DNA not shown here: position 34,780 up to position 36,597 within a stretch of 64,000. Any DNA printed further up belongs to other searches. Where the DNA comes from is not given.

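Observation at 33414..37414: IS607-like element carrying an SF2 helicase cargo between tnpA and tnpB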

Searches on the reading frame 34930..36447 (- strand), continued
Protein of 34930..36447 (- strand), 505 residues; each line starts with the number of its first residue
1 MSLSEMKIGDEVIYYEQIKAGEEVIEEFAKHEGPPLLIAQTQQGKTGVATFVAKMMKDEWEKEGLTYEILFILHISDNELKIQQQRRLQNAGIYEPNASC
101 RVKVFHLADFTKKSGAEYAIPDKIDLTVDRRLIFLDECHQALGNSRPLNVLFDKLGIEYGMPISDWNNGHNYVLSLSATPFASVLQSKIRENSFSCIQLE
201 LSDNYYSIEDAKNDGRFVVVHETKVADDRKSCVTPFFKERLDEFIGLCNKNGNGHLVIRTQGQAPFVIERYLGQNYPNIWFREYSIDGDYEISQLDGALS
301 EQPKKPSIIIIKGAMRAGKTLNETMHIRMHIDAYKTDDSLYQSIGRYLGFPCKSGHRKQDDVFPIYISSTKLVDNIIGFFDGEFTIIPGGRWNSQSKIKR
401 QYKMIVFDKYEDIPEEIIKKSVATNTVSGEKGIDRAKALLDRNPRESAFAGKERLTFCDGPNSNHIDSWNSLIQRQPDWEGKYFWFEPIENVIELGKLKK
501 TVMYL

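Call 36: search_protein_families(library=pfam, alignment_id=A3, max_evalue=0.01)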
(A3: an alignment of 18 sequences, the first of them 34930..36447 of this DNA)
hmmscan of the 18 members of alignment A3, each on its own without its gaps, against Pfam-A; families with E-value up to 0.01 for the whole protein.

A. member 1, window:34930-36447:- (505 aa): 1 family
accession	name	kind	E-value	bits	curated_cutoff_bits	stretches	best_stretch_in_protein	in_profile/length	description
PF04851.21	ResIII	-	1.6e-06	28.6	22.5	1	14-181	5-163/164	Type III restriction enzyme, res subunit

B. families by the number of members that match (of 18 scanned): 3 families
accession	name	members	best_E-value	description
PF04851.21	ResIII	16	4.8e-07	Type III restriction enzyme, res subunit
PF20692.3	cpSF2-GREB1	11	1.1e-09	Circularly permuted SF2 helicase found in GREB1 proteins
PF00270.35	DEAD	1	0.0066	DEAD/DEAH box helicase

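Call 41: search_protein_families(library=pfam, proteins=[L016:50-1663:+, L016:1688-2512:-, L017:7072-8079:-, L017:8093-8935:+, L017:8884-9906:+, L001:9589-10431:+, L007:9920-10711:+, L007:7607-7984:-, L003:9957-12524:+, L012:2213-2530:+], max_evalue=0.01)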
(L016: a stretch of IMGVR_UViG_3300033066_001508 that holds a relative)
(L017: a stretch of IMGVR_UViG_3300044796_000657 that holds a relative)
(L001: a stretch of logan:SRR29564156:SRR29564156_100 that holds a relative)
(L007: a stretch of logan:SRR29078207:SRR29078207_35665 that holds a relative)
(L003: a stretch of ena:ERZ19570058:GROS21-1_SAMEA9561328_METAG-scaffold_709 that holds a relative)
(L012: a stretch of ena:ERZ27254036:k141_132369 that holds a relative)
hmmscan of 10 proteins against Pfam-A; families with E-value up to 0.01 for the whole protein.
L016:50-1663:+ (537 aa): 2 families
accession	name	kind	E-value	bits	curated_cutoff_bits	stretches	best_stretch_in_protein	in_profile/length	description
PF25045.1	vWA_Ro60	-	2e-52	177.9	27.7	1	346-530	2-165/165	Ro60 vWA domain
PF05731.17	TROVE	-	6.1e-33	115.1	23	1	2-303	2-351/442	TROVE domain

L016:1688-2512:- (274 aa): 7 families
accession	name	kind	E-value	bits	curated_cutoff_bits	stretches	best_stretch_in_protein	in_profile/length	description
PF25787.1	HTH_SB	-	0.0001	22.4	43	0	16-41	14-39/53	Sleeping Beauty transposase HTH domain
PF13936.12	HTH_38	-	0.00012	22.2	27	0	64-93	14-43/44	Helix-turn-helix domain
PF00196.25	GerE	-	0.00013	21.9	23.5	0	65-83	12-30/57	Bacterial regulatory proteins, luxR family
PF13384.12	HTH_23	-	0.00016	21.8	24.6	0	18-43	11-36/50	Homeodomain-like domain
PF19610.4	DUF6115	-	0.0002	22.2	27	0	9-36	95-122/134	Family of unknown function (DUF6115)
PF02796.21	HTH_7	-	0.0015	19.1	23.8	0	59-81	10-32/45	Helix-turn-helix domain of resolvase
PF07750.17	GcrA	-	0.0026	18.6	26.9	0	60-98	8-47/155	GcrA cell cycle regulator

L017:7072-8079:- (335 aa): 3 families
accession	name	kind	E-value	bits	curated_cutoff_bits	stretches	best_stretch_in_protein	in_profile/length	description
PF13155.12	Toprim_2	-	4.6e-11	43.4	22.1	1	217-304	1-88/88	Toprim-like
PF13362.12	Toprim_3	-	2.3e-05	25.2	27.2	1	216-309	2-94/95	Toprim domain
PF08275.17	DNAG_N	-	0.0011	19.5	26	1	156-206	73-122/128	DNA primase catalytic core, N-terminal domain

L017:8093-8935:+ (280 aa): 2 families
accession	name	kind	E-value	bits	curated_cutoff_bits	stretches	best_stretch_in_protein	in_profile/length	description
PF12705.13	PDDEXK_1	-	2e-28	100.4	22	1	17-275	1-247/247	PD-(D/E)XK nuclease superfamily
PF01930.23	Cas_Cas4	-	5.5e-05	23.7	22.7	1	159-275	56-159/160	Domain of unknown function DUF83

L017:8884-9906:+ (340 aa): 1 family
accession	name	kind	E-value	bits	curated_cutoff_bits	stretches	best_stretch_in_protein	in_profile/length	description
PF14528.11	LAGLIDADG_3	-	6.7e-07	29.9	22.5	1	143-167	4-27/82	LAGLIDADG-like domain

L001:9589-10431:+ (280 aa): 0 families

L007:9920-10711:+ (263 aa): 2 families
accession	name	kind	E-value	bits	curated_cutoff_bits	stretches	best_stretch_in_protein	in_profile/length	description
PF14528.11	LAGLIDADG_3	-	1.3e-11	45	22.5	2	13-84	3-70/82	LAGLIDADG-like domain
PF05204.19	Hom_end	-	0.0036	17.8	21.1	0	117-183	17-89/110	Homing endonuclease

L007:7607-7984:- (125 aa): 2 families
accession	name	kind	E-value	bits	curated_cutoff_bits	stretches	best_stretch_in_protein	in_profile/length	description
PF13455.12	MUG113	-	7.6e-11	42.9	22.3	1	58-111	2-60/73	Meiotically up-regulated gene 113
PF10544.15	T5orf172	-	5.1e-09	37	20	1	47-111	2-87/101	T5orf172 domain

L003:9957-12524:+ (855 aa): 0 families

L012:2213-2530:+ (105 aa): 0 families

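Call 65: find_related_loci(query=A3, collection=metagenome_contigs, flank=8000)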
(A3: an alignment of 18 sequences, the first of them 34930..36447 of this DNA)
Query A3 (505 aa) in metagenome_contigs; peptide patterns used: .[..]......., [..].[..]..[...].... (x = any residue, [..] = any of these).
355 stretches matched a pattern; 20 encode a relative of the query (tblastn E <= 1e-3); 20 distinct loci.
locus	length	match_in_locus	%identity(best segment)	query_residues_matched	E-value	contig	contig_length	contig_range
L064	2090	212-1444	36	8-428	5e-71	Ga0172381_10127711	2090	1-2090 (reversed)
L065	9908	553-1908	33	34-484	4e-66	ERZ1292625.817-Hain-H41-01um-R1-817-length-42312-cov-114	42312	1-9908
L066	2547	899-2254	33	34-484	3e-67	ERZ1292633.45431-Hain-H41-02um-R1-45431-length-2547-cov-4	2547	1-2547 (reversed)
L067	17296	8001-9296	33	7-442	2e-63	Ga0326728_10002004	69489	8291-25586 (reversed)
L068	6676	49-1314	31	65-500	5e-62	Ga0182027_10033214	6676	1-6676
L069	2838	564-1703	32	10-400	2e-49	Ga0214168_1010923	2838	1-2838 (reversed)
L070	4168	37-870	28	230-504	2e-31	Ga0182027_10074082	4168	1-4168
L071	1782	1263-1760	34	8-191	1e-24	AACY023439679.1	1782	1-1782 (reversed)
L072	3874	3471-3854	36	8-149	2e-21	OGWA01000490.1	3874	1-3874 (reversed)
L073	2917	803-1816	22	11-382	7e-14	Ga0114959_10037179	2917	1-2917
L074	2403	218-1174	23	16-350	5e-11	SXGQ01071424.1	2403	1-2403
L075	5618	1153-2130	24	14-350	1e-10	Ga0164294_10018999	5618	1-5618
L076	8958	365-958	26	11-225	3e-9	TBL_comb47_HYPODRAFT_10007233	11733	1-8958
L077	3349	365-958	26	11-225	3e-9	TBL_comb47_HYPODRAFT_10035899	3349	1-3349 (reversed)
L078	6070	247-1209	21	17-350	4e-7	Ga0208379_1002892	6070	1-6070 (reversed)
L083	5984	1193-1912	21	126-363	4e-5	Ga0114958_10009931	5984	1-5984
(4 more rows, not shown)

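Call 83: search_protein_families(library=pfam, proteins=[L065:1-367:-, L067:6927-7604:+, L067:7597-7962:-, L064:1811-2090:+, L067:7965-10130:+, L068:1929-4880:+, L018:11731-12831:+, L065:2302-2907:+], max_evalue=0.05)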
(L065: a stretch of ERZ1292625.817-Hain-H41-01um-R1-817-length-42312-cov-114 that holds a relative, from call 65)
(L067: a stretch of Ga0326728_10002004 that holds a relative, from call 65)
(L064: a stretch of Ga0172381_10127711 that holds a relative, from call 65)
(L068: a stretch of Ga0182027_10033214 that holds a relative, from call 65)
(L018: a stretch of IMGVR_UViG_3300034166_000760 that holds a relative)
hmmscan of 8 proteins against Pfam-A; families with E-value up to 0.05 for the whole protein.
L065:1-367:- (122 aa): 2 families
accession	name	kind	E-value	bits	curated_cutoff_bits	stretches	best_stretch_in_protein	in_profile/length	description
PF00462.30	Glutaredoxin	-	0.016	15.8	22.9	0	49-69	2-22/60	Glutaredoxin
PF19233.4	DUF5886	-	0.033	14.9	36.5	0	87-120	10-40/135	Family of unknown function (DUF5886)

L067:6927-7604:+ (225 aa): 0 families

L067:7597-7962:- (121 aa): 2 families
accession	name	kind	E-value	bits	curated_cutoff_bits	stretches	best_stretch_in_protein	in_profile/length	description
PF13455.12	MUG113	-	2.1e-07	31.9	22.3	1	56-110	2-61/73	Meiotically up-regulated gene 113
PF10544.15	T5orf172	-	6.9e-06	26.9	20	1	45-111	2-89/101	T5orf172 domain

L064:1811-2090:+ (93 aa): 1 family
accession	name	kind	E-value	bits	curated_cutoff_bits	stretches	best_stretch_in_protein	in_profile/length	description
PF00249.37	Myb_DNA-binding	-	0.0041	17.7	24.4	1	5-41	3-40/46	Myb-like DNA-binding domain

L067:7965-10130:+ (721 aa): 1 family
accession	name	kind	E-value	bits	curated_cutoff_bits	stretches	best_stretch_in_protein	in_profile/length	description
PF04851.21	ResIII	-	0.0042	17.5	22.5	0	119-170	125-162/164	Type III restriction enzyme, res subunit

L068:1929-4880:+ (983 aa): 2 families
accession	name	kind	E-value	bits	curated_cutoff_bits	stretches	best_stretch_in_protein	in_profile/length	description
PF22548.2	AEP-TOTE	-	5.3e-18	65.9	27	1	48-218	64-223/230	TOTE conflict system, Archaeo-Eukaryotic Primase domain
PF01896.25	DNA_primase_S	-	0.00024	22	26.8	1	93-140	24-69/163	DNA primase small subunit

L018:11731-12831:+ (366 aa): 0 families

L065:2302-2907:+ (201 aa): 0 families

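Call 84: search_protein_families(library=padloc, proteins=[window:34930-36447:-], max_evalue=0.01)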
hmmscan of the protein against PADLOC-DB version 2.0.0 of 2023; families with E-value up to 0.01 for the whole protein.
window:34930-36447:- (505 aa): 0 families

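Call 85: search_protein_families(library=ncbifam, proteins=[window:34930-36447:-], max_evalue=0.01)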
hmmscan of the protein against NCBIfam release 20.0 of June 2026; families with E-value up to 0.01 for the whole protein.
window:34930-36447:- (505 aa): 0 families

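Call 98: fold_search(model_id=the predicted structure, library=viral)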
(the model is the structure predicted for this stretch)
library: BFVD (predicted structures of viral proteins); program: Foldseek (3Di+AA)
matches with E <= 10: 1295; with E <= 0.001: 248
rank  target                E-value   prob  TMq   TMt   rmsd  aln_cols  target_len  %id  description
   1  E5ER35                2.1e-17  1.00  0.54  0.54  16.2       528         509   17  (no name in the UniProt tables at hand)
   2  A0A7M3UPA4            7.5e-17  1.00  0.60  0.57  13.1       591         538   14  Uncharacterized protein [Pyramimonas orientalis virus]
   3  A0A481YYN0            1.4e-16  1.00  0.57  0.51   9.4       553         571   17  Uncharacterized protein [Marseillevirus LCMAC201]
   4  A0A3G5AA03            1.2e-14  1.00  0.55  0.65   4.2       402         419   19  Uncharacterized protein [Hyperionvirus sp.]
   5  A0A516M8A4            9.5e-10  1.00  0.42  0.43   6.3       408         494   17  (no name in the UniProt tables at hand)
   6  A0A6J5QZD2            6.4e-09  1.00  0.45  0.44   6.5       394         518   14  SSL2 DNA or RNA helicases of superfamily II [uncultured Caudovirales phage]
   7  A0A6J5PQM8            1.1e-08  1.00  0.41  0.44   6.9       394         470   14  SSL2 DNA or RNA helicases of superfamily II [uncultured Caudovirales phage]
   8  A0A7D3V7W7            1.9e-08  1.00  0.45  0.32   6.0       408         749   15  HrpA-like RNA helicase [Fadolivirus FV1/VV64]
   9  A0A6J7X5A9            2.5e-08  1.00  0.45  0.37   8.7       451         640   16  DEXDc domain containing protein [uncultured Caudovirales phage]
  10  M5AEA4                4.1e-08  1.00  0.39  0.36  10.3       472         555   11  (no name in the UniProt tables at hand)
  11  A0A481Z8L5            5.7e-08  1.00  0.44  0.41   9.4       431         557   12  DEAD/SNF2-like helicase [Pithovirus LCPAC304]
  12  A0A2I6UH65            7.1e-08  1.00  0.45  0.38   7.5       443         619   12  Superfamily II helicase [Salinibacter phage M31CR41-2]
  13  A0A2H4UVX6            9.9e-08  1.00  0.41  0.29   9.7       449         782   14  DEXDc helicase [Bodo saltans virus]
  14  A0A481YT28            1.4e-07  1.00  0.34  0.24  18.2       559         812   13  Helicase [Marseillevirus LCMAC102]
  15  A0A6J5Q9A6            1.5e-07  1.00  0.42  0.40  10.1       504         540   12  SSL2 DNA or RNA helicases of superfamily II [uncultured Caudovirales phage]
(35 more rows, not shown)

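Call 99: search_dna_similar(query=window:34930-36447:-, collection=phages, mode=protein, max_rows=25)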
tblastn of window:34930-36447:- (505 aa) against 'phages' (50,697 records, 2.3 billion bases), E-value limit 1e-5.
No match.
